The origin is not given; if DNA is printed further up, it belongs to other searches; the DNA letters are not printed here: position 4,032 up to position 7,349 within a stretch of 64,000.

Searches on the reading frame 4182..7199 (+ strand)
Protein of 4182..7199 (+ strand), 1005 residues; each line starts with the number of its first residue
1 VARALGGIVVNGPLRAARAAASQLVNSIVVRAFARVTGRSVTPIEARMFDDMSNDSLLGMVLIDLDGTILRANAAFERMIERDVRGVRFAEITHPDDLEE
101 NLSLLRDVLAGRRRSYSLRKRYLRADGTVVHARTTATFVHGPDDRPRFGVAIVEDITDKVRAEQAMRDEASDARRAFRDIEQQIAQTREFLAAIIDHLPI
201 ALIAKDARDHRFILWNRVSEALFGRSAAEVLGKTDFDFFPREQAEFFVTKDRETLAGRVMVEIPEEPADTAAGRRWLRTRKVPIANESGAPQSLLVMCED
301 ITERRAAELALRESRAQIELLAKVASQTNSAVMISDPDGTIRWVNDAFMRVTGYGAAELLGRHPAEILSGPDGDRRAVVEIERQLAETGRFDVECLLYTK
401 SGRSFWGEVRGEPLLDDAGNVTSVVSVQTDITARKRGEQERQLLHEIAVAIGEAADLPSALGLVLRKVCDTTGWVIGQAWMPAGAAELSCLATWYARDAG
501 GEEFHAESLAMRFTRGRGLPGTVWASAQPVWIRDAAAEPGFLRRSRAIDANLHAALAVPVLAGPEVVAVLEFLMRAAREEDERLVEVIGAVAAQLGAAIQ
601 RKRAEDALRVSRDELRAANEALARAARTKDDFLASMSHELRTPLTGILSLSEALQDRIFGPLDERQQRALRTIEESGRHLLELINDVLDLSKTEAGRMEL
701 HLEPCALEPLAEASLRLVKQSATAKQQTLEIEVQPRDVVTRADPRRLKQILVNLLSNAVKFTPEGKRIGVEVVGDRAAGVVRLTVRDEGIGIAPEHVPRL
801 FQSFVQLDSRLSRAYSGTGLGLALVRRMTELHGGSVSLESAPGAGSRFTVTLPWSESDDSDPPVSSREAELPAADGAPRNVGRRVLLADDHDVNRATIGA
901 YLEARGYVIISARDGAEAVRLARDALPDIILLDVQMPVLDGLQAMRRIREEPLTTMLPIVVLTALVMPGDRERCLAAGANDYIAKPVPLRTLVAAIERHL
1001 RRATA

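Call 33: search_protein_families(library=pfam, max_evalue=0.0001, proteins=[window:4182-7199:+])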
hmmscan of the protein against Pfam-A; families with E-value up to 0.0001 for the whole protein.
window:4182-7199:+ (1005 aa): 10 families
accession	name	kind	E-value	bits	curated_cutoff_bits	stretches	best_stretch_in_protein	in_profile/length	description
PF08448.16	PAS_4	-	1.6e-44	151.1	23.1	3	196-306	2-110/110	PAS fold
PF13426.13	PAS_9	-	2.3e-37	127.9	27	3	330-433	2-103/103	PAS domain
PF00989.32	PAS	-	1.5e-31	109.2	22.6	2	324-431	6-113/113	PAS fold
PF02518.31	HATPase_c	-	4.2e-31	108.1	26.4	1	743-854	2-109/111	Histidine kinase-, DNA gyrase B-, and HSP90-like ATPase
PF00072.30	Response_reg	-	6e-27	94.4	30.2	1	885-997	1-111/111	Response regulator receiver domain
PF00512.31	HisKA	-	3.4e-22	78.7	26.9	1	629-696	2-66/66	His Kinase A (phospho-acceptor) domain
PF08447.18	PAS_3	-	1.6e-19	70.4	25.6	2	72-150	4-86/89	PAS fold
PF13188.13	PAS_8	-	4.4e-17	61.7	21.8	1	319-376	1-55/65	PAS domain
PF13185.12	GAF_2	-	3.9e-12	47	28.6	1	455-600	2-136/136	GAF domain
PF01590.32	GAF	-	9.6e-08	33.1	22.4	1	463-598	8-132/133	GAF domain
